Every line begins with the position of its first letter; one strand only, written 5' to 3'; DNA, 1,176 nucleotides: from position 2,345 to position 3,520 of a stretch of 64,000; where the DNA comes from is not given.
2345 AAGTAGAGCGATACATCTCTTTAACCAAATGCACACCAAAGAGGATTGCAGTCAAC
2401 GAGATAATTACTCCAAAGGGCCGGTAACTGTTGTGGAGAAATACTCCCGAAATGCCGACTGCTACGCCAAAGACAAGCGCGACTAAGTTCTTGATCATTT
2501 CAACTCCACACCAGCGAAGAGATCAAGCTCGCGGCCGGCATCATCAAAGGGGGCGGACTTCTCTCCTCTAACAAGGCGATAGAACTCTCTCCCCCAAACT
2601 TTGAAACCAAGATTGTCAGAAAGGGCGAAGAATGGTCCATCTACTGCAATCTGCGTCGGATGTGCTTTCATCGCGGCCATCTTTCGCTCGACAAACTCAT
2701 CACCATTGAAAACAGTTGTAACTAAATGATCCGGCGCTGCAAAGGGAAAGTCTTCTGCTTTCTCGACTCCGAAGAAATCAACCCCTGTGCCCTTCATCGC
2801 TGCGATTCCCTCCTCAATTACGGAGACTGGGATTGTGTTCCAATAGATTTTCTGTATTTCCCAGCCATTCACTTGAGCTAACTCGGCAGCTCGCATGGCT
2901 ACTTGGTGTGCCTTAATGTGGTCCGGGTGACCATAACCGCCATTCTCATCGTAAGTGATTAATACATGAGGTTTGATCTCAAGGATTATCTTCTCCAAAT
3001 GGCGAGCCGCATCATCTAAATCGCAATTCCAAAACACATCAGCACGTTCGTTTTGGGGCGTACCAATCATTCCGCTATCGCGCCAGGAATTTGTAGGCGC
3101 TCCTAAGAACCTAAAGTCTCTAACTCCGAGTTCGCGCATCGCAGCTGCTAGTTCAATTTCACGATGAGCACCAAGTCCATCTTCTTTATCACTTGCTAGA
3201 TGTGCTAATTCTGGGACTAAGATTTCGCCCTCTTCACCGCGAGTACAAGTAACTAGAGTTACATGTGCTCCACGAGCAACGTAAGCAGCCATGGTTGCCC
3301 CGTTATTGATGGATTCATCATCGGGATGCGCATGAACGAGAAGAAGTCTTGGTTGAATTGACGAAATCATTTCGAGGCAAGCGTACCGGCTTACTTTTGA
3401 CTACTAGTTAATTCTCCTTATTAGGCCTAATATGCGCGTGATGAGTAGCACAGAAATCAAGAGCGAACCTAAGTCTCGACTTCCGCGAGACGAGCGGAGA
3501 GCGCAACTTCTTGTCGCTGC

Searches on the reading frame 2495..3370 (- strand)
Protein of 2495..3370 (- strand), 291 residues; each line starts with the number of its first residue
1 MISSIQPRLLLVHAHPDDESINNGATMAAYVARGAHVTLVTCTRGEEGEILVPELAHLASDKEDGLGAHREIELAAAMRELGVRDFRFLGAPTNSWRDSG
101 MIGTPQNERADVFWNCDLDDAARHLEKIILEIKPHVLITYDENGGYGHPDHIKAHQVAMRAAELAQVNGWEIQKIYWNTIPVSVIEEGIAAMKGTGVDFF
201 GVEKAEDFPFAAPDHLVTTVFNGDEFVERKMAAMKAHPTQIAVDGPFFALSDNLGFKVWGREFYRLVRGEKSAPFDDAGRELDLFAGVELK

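Call 82: find_encoding_contigs(protein=window:2495-3370:-, flank=10000, max_places=2)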
Protein window:2495-3370:- (291 aa): 11 contigs read that carry it; 2 places shown.
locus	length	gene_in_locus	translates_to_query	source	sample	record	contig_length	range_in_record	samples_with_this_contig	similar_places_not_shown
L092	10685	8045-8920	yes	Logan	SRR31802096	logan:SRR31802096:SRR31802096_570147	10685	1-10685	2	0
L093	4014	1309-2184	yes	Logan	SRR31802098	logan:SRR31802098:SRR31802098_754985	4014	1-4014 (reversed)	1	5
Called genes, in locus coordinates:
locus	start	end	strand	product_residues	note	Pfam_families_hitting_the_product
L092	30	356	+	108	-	PF02416:TatA_B_E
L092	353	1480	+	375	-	PF01883:FeS_assembly_P, PF01656:CbiA, PF09140:MipZ, PF10609:ParA, PF13614:AAA_31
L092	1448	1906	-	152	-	PF06210:DUF1003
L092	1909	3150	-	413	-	PF05239:PRC (faint), PF26205:SH3_actinomycetes, PF03448:MgtE_N, PF00571:CBS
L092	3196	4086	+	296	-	PF00892:EamA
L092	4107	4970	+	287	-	PF02811:PHP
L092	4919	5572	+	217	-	PF01914:MarC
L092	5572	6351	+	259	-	PF09995:MPAB_Lcp_cat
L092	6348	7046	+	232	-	PF00142:Fer4_NifH (faint), PF01656:CbiA, PF06564:CBP_BcsQ (weak), PF09140:MipZ, PF13614:AAA_31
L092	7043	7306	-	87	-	PF11305:DUF3107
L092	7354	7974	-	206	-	PF21943:TetR_C_46 (faint), PF00440:TetR_N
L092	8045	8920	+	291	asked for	PF02585:PIG-L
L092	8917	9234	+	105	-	-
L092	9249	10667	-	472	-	PF01921:tRNA-synt_1f (faint), PF01406:tRNA-synt_1e, PF09334:tRNA-synt_1g (weak), PF23493:CysS_C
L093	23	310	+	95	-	-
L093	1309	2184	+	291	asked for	PF02585:PIG-L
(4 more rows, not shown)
